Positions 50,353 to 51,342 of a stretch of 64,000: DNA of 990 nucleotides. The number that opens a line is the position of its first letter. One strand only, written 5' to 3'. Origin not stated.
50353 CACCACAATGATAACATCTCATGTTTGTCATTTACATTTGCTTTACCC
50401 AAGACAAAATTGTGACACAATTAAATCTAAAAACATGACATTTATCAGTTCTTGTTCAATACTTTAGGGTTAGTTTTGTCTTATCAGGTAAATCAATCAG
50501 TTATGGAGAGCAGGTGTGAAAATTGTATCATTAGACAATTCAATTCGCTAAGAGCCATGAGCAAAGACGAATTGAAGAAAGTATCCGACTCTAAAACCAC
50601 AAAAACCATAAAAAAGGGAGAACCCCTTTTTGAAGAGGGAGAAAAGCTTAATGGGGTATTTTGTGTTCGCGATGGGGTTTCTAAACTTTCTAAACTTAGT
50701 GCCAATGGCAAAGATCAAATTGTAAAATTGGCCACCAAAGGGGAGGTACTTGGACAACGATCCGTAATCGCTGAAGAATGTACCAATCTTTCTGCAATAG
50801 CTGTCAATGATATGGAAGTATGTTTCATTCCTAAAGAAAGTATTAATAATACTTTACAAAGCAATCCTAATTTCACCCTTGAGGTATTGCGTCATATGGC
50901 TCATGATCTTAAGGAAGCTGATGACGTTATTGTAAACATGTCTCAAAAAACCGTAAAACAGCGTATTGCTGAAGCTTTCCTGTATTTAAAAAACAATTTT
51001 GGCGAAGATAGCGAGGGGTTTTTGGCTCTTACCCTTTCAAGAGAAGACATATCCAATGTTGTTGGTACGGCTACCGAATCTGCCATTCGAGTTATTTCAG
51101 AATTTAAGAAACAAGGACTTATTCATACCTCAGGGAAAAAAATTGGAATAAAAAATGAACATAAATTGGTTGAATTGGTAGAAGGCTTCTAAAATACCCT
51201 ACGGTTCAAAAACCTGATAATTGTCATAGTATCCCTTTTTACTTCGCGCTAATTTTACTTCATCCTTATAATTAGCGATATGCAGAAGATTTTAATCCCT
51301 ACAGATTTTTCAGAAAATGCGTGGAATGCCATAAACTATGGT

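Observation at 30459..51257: Oriented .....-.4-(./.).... box at fixed distance from -7 elements at seven promoters: a candidate Crp/Fnr regulon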

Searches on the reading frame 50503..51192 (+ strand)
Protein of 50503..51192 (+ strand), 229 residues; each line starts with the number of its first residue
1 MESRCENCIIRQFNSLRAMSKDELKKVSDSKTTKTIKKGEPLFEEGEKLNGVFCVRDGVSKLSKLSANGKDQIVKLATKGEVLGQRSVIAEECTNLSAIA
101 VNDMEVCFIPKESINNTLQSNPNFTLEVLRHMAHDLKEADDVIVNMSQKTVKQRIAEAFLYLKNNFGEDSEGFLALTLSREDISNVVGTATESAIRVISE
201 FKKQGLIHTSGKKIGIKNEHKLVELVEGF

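Call 7: search_protein_families(library=pfam, proteins=[window:50503-51192:+])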
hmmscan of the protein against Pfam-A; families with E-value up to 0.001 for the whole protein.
window:50503-51192:+ (229 aa): 3 families
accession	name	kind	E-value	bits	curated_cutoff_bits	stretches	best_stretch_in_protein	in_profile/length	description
PF00027.35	cNMP_binding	-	2.9e-18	66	27.5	1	34-121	2-89/89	Cyclic nucleotide-binding domain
PF13545.12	HTH_Crp_2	-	8e-15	55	27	1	153-224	1-69/70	Crp-like helix-turn-helix domain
PF00325.26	Crp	-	2e-06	27.8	21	1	176-207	1-32/32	Bacterial regulatory proteins, crp family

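Call 12: find_homologous_proteins(query=window:50503-51192:+, max_evalue=1e-20)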
Query window:50503-51192:+ (229 aa): 6337 proteins with E <= 1e-20 among 6955 candidates; the best 120 are listed.
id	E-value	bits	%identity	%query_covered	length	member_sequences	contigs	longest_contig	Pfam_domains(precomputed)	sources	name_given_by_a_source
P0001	9.0e-136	468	96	100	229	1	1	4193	PF13545.13,PF00027.36,PF00325.27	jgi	-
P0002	9.1e-136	468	95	100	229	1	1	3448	PF13545.13,PF00027.36,PF00325.27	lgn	-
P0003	1.4e-134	464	95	100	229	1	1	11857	PF13545.13,PF00027.36,PF00325.27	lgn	-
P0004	8.4e-134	461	93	100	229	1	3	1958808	PF13545.13,PF00027.36,PF00325.27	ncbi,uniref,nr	ncbi:Crp/Fnr family transcriptional regulator [Flagellimonas hymeniacidonis]|uniref:Crp/Fnr family t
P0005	1.1e-133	461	93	100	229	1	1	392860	PF13545.13,PF00027.36,PF00325.27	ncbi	-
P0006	8.1e-133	458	93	100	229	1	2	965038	PF13545.13,PF00027.36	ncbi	-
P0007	1.7e-132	457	92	100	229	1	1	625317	PF13545.13,PF00027.36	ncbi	-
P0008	1.6e-130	451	93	100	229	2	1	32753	PF13545.13,PF00027.36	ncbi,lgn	-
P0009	1.9e-130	450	92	100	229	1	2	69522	PF13545.13,PF00027.36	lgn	-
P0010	2.2e-130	450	92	100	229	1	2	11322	PF13545.13,PF00027.36,PF00325.27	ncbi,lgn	ncbi:MAG: Crp/Fnr family transcriptional regulator [Bacteroidota bacterium]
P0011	9.0e-130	448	90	100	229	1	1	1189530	PF13545.13,PF00027.36,PF00325.27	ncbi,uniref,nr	ncbi:Crp/Fnr family transcriptional regulator [Allomuricauda sp. F6463D]|uniref:Crp/Fnr family trans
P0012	1.0e-129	448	90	100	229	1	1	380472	PF13545.13,PF00027.36,PF00325.27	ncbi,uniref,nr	ncbi:Crp/Fnr family transcriptional regulator [Flagellimonas sp. 389]|uniref:Crp/Fnr family transcri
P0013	2.8e-129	447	91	100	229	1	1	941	PF13545.13,PF00027.36,PF00325.27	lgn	-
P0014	2.9e-129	447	90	100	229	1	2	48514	PF13545.13,PF00027.36,PF00325.27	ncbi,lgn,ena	ncbi:MAG: Crp/Fnr family transcriptional regulator [Bacteroidota bacterium]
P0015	3.2e-129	446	90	100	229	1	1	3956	PF13545.13,PF00027.36,PF00325.27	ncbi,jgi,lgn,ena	-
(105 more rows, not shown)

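Call 14: find_related_loci(query=A1, collection=genome_contigs, flank=10000)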
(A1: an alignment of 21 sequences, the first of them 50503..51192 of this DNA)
Query A1 (229 aa) in genome_contigs; peptide patterns used: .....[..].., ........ (x = any residue, [..] = any of these).
599 stretches matched a pattern (row limit reached: there are more); 580 encode a relative of the query (tblastn E <= 1e-3); the best 80 are kept; 80 distinct loci.
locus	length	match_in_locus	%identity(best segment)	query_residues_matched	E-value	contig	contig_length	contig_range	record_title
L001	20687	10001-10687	94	1-229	4e-145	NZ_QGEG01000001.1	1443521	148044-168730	Flagellimonas aquimarina strain ECD12 contig1, whole genome shotgun sequence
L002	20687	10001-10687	94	1-229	1e-143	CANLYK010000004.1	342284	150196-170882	uncultured Muricauda sp. isolate 3-951-3Z.fasta genome assembly, contig: NODE_4, whole genome shotgun sequence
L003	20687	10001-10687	92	1-229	1e-141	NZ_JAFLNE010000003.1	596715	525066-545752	Allomuricauda sp. CAU 1633 contig3, whole genome shotgun sequence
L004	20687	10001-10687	93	1-229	2e-141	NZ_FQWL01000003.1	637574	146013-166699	Flagellimonas flava strain DSM 22638, whole genome shotgun sequence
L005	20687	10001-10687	91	1-229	1e-140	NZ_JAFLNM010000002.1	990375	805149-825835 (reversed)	Flagellimonas profundi strain BC31-3-A3 NODE_2_length_990375_cov_48.489099, whole genome shotgun sequence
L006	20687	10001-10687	91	1-229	1e-140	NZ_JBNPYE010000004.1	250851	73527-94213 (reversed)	Flagellimonas lutimaris strain A26-3 NODE_4_length_250851_cov_48.242494, whole genome shotgun sequence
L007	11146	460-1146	92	1-229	1e-140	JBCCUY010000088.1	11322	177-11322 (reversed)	MAG: Bacteroidota bacterium isolate P01_E01_bin.25 k141_1399682_length_11322_cov_8.0000, whole genome shotgun sequence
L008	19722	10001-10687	92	1-229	1e-140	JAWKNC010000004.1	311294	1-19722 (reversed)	MAG: Allomuricauda sp. isolate BC1.155 BC1.155.fa-4, whole genome shotgun sequence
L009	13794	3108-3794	90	1-229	2e-140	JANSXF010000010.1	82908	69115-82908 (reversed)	MAG: Flavobacteriaceae bacterium isolate bin.18 k141_681280_length_82908_cov_11.0000, whole genome shotgun sequence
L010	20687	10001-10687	90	1-229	4e-140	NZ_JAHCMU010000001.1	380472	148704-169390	Flagellimonas sp. 389 NODE_1, whole genome shotgun sequence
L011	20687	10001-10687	92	1-229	3e-140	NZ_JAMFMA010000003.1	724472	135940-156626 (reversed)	Flagellimonas spongiicola strain 2012CJ35-5 3, whole genome shotgun sequence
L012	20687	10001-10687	91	1-229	1e-139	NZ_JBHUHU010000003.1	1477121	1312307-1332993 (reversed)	Flagellimonas iocasae strain KCTC 62196 platanus_K_25_97_3, whole genome shotgun sequence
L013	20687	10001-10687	89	1-229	1e-139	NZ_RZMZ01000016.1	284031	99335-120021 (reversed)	Flagellimonas marinaquae strain JCM11811 540, whole genome shotgun sequence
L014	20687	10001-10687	90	1-229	4e-139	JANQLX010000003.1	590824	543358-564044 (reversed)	MAG: Allomuricauda sp. isolate PL25a_bin.75 k99_4126943, whole genome shotgun sequence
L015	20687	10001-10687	89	1-229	4e-139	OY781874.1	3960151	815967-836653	MAG: uncultured Allomuricauda sp. isolate 4df3e308-65e8-40b7-b592-6afed2a89953 genome assembly, chromosome: 1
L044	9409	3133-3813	87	3-229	1e-131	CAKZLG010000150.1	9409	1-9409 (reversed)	MAG TPA_asm: uncultured Maribacter sp. isolate SRR4030105_bin.172_CONCOCT_v1.1_MAG genome assembly, contig: ERZ781359.46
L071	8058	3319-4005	82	1-229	1e-126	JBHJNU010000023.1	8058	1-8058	MAG: Flavobacteriaceae bacterium isolate al_S4C584 S4Ck119_165746, whole genome shotgun sequence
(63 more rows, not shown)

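Call 23: search_solved_structures(query=window:50503-51192:+, max_evalue=0.001, show_alignments=3)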
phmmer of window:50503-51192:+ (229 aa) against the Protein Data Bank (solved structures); distinct sequences matched with E-value up to 0.001: 74 (the best 60 are shown).
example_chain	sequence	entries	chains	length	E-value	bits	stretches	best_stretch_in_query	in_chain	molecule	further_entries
2gau_A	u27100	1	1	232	6e-26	94.4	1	34-218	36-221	transcriptional regulator, Crp/Fnr family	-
9qlt_A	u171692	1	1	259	2.1e-23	86.1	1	4-225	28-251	FNR type regulator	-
9qmc_A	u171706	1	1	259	7.6e-23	84.3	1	4-225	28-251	FNR type regulator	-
5cvr_A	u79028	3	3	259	1.4e-22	83.4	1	4-225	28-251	FNR type regulator | FNR regulator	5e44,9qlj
9qll_A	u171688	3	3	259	1.4e-22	83.4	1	4-225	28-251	FNR type regulator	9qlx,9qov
8qto_A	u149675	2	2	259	1.8e-22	83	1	4-225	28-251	FNR type regulator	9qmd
9qly_A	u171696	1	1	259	3.7e-22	82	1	4-225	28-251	FNR type regulator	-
4cyd_A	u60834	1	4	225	1e-16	64.3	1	29-218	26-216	PROBABLE TRANSCRIPTION REGULATOR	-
4byy_A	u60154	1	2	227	1e-16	64.2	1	29-218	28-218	TRANSCRIPTIONAL REGULATOR, CRP/FNR FAMILY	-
3r6s_A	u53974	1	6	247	1.4e-16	63.9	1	29-218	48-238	transcription regulator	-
3h3u_A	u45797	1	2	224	3.6e-15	59.2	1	37-223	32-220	PROBABLE TRANSCRIPTIONAL REGULATORY PROTEIN (PROBABLY CRP/FNR-FAMILY)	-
3mzh_A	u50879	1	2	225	3.7e-15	59.2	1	37-223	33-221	PROBABLE TRANSCRIPTIONAL REGULATORY PROTEIN (PROBABLY CRP/FNR-FAMILY)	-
3d0s_A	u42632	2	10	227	3.7e-15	59.2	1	37-223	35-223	TRANSCRIPTIONAL REGULATORY PROTEIN | PROBABLE TRANSCRIPTIONAL REGULATORY PROTEIN (PROBABLY CRP/ FNR-FAMILY)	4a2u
3i54_A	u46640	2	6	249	5e-15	58.7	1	37-223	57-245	Transcriptional regulator, Crp/Fnr family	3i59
7ets_A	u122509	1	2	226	1e-14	57.8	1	22-220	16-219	Crp/Fnr family transcriptional regulator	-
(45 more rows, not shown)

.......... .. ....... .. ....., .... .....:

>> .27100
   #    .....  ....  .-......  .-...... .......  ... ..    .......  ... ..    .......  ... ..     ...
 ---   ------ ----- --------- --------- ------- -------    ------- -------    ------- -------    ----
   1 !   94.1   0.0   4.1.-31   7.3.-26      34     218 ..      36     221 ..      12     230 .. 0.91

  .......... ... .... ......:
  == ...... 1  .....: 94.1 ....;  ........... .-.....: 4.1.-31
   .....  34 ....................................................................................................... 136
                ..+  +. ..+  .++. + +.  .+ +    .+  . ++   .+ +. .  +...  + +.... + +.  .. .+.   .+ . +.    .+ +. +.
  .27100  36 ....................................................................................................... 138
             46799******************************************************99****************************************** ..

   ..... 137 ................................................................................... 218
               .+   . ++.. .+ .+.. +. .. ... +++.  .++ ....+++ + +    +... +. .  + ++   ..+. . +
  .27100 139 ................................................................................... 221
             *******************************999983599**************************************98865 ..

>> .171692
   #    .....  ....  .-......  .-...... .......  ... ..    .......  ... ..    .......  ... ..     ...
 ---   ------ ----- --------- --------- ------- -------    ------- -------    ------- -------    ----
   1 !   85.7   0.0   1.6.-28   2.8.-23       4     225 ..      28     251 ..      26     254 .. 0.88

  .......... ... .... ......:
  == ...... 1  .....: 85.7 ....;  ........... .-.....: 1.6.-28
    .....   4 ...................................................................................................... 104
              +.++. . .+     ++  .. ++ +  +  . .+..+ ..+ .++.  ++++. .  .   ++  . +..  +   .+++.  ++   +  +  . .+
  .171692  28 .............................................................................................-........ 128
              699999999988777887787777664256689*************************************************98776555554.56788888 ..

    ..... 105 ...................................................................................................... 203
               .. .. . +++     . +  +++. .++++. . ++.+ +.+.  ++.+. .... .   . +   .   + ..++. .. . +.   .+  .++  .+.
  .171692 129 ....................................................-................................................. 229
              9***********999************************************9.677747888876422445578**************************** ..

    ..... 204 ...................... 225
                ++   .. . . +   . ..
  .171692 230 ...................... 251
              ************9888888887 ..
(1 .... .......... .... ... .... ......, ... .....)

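Call 36: search_protein_families(library=pfam, proteins=[L071:5272-6372:-, L044:355-774:+])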
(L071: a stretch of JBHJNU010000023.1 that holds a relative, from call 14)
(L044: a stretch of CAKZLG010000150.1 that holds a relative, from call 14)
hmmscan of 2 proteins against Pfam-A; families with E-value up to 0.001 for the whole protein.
L071:5272-6372:- (366 aa): 2 families
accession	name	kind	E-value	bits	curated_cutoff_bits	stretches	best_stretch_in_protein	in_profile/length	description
PF21900.3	DUF6920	-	2.1e-75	253.5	27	1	139-360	1-222/222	Family of unknown function (DUF6920)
PF20181.5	DUF6544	-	3.7e-74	249.1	25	1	136-352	6-220/221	Family of unknown function (DUF6544)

L044:355-774:+ (139 aa): 1 family
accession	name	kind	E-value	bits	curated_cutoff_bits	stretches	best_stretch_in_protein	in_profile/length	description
PF00571.33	CBS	-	2e-29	102.1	24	2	82-136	1-56/57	CBS domain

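Call 54: search_protein_representatives(protein=window:50503-51192:+)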
Query: 229 residues. Proteins with E-value up to 0.001 (for the whole library): 23198; up to 1e-10: 5400; up to 1e-30: 204. The best 150 are listed.
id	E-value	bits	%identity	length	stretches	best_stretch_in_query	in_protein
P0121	6.7e-90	316.3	64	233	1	2-228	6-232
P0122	1.0e-74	266.8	81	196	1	19-173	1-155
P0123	1.0e-70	253.7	63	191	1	3-192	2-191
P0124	1.4e-65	236.9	50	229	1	3-228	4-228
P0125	7.6e-63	228.0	47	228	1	3-228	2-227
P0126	4.2e-60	219.0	52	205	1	28-229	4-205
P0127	2.6e-57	209.9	48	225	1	5-220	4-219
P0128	8.2e-57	208.3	44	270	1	3-222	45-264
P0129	3.1e-56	206.4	41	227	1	4-223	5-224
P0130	1.3e-53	197.9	43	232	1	3-227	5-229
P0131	3.5e-52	193.2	44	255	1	4-219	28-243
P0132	4.0e-52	193.0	41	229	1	4-228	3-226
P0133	4.8e-52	192.7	58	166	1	66-229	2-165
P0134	6.9e-52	192.2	84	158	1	42-150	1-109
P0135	7.5e-52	192.1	45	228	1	4-225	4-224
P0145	1.5e-43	165.0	39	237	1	4-226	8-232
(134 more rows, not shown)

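Call 56: search_protein_families(library=ncbifam, proteins=[window:50503-51192:+], max_evalue=0.00001)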
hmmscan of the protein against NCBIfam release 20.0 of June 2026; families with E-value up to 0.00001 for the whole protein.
window:50503-51192:+ (229 aa): 12 families
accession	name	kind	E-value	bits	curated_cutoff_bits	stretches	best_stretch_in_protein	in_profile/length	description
NF008365.0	PRK11161.1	subfamily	1.5e-31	109.6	228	1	4-226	19-243/250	fumarate/nitrate reduction transcriptional regulator Fnr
NF045989.1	TransRegFnrLRhodb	equivalog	4e-21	75.4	300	1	2-223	7-232/245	transcriptional regulator FnrL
NF050806.1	TransRegFixKCaul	equivalog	7.6e-15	54.7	300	1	32-226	24-214/215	transcriptional regulator FixK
NF008732.0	PRK11753.1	equivalog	2.5e-14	53.2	266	1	27-215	19-209/214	cAMP-activated global transcriptional regulator CRP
NF006901.0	PRK09392.1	equivalog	4.4e-14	52.4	211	1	9-226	8-221/236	transcriptional activator FtrB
TIGR03697.1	NtcA_cyano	equivalog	7.3e-14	52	244.95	1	42-222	4-188/193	global nitrogen regulator NtcA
NF010499.0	PRK13918.1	equivalog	1e-13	51.3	274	1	32-226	13-201/205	CRP/FNR family transcriptional regulator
NF053664.1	TransRegPtrACyano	equivalog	8.4e-13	48.1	300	1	51-212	29-185/196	Crp/Fnr family transcriptional regulator PtrA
NF052518.1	TransRegLdrP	equivalog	1.1e-09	38.6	300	1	34-222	2-184/195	transcriptional regulator LdrP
TIGR03896.1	cyc_nuc_ocin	subfamily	1.7e-09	37.5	161.05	1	27-138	157-268/317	bacteriocin-type transport-associated protein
NF041163.2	encap_f2b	equivalog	7.6e-08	31.9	400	1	10-137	73-202/450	family 2B encapsulin nanocompartment shell protein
NF007707.0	PRK10402.1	subfamily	5.2e-06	26.2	180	1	25-226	25-218/226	transcriptional regulator YeiL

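Call 60: find_homologous_proteins(query=P0145, max_evalue=1e-30)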
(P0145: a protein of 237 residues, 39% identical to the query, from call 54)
Query P0145 (237 aa): 1356 proteins with E <= 1e-30 among 2131 candidates; the best 120 are listed.
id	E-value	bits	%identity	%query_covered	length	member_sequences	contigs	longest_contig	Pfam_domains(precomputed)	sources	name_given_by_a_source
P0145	6.3e-155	531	100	100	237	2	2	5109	PF13545.13,PF00027.36,PF00325.27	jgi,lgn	jgi:CRP/FNR family transcriptional regulator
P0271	3.8e-72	260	52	99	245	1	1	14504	PF13545.13,PF00027.36,PF00325.27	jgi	-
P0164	2.4e-71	258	58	84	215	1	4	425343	PF13545.13,PF00027.36,PF00325.27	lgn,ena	-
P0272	6.3e-67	243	50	95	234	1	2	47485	PF13545.13,PF00027.36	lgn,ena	-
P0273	2.3e-66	241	49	100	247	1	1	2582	PF13545.13,PF00027.36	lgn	-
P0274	2.3e-66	241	50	96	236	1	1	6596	PF13545.13,PF00027.36,PF00325.27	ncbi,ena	-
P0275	9.9e-65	236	47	95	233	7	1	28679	PF13545.13,PF00027.36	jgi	jgi:CRP/FNR family transcriptional regulator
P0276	1.5e-64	235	49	96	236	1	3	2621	PF13545.13,PF00027.36,PF00325.27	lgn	-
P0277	1.7e-64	235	49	96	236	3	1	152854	PF13545.13,PF00027.36,PF00325.27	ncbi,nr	ncbi:MAG: Crp/Fnr family transcriptional regulator [Bacteroidota bacterium]|nr:Crp/Fnr family transc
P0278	1.2e-63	232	46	95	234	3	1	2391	PF13545.13,PF00027.36,PF00325.27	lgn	-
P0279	4.5e-63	231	47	95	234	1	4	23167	PF13545.13,PF00027.36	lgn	-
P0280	5.5e-62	227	49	89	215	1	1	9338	PF13545.13,PF00027.36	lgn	-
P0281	6.7e-62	227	48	96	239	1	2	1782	PF13545.13,PF00027.36,PF00325.27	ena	-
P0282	6.7e-62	227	45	96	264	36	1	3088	PF13545.13,PF00027.36,PF00325.27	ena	-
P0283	6.9e-62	227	45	99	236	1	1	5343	PF13545.13,PF00027.36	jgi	-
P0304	6.0e-58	214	47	93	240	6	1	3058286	PF13545.13,PF00027.36,PF00325.27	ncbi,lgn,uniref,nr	ncbi:Crp/Fnr family transcriptional regulator [Roseivirga pacifica]|uniref:Crp/Fnr family transcript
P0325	1.3e-56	209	44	98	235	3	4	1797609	PF13545.13,PF00027.36,PF00325.27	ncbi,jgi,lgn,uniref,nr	ncbi:Crp/Fnr family transcriptional regulator [Vicingus serpentipes]|jgi:CRP/FNR family transcriptio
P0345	1.3e-55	206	42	95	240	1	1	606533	PF13545.13,PF00027.36,PF00325.27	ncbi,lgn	ncbi:MAG: Crp/Fnr family transcriptional regulator [Cyclobacteriaceae bacterium]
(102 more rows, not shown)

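Call 61: find_encoding_contigs(protein=P0304, flank=10000, max_places=1)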
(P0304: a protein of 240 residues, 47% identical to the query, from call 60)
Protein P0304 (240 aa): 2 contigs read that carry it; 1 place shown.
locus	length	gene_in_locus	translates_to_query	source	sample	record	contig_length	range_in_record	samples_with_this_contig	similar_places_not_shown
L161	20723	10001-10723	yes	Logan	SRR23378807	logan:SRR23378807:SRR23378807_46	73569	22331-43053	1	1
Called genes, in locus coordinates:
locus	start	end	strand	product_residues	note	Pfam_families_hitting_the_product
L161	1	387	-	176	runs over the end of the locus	PF12867:DinB_2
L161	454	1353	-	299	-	PF00248:Aldo_ket_red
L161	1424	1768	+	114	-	PF03960:ArsC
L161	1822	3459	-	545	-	PF17159:MASE3, PF00512:HisKA, PF02518:HATPase_c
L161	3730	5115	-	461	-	PF02784:Orn_Arg_deC_N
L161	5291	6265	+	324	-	PF01916:DS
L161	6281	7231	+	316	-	PF00491:Arginase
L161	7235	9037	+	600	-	PF03485:Arg_tRNA_synt_N, PF00750:tRNA-synt_1d, PF05746:DALR_1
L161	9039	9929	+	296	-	PF01040:UbiA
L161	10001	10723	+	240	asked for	PF00027:cNMP_binding, PF13545:HTH_Crp_2, PF00325:Crp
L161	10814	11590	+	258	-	-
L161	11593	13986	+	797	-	PF12156:ATPase-cat_bd, PF00122:E1-E2_ATPase, PF00702:Hydrolase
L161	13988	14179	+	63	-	PF03597:FixS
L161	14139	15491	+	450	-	PF04055:Radical_SAM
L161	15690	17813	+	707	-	PF00115:COX1, PF02433:FixO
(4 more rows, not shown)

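Call 62: find_encoding_contigs(protein=P0325, flank=10000, max_places=1)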
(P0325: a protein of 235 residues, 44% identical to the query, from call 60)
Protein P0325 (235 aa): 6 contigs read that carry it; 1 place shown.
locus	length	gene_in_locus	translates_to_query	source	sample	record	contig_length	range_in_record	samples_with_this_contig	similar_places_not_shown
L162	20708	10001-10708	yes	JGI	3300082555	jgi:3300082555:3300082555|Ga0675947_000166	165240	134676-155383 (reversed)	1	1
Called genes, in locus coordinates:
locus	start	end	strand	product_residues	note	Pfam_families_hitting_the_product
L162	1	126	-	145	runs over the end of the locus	PF05751:FixH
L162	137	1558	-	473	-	PF12801:Fer4_5, PF13237:Fer4_10 (faint), PF13534:Fer4_17 (faint), PF00037:Fer4 (faint), PF12838:Fer4_7 (weak), PF13183:Fer4_8 (faint), PF13746:Fer4_18, PF11614:FixG_C, +2 more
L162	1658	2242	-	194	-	PF14715:FixP_N, PF00034:Cytochrom_C, PF13442:Cytochrome_CBB3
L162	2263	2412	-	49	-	-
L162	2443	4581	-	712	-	PF00115:COX1, PF02433:FixO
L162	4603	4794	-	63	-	PF03597:FixS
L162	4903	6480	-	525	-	PF00890:FAD_binding_2, PF07992:Pyr_redox_2 (faint), PF02910:Succ_DH_flav_C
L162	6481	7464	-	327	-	PF02445:NadA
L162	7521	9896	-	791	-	PF12156:ATPase-cat_bd, PF00122:E1-E2_ATPase, PF00702:Hydrolase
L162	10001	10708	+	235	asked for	PF00027:cNMP_binding, PF13545:HTH_Crp_2, PF00325:Crp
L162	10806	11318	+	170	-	-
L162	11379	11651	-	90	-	PF04359:DUF493 (weak)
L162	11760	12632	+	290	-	PF00582:Usp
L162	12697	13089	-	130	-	-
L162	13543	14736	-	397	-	-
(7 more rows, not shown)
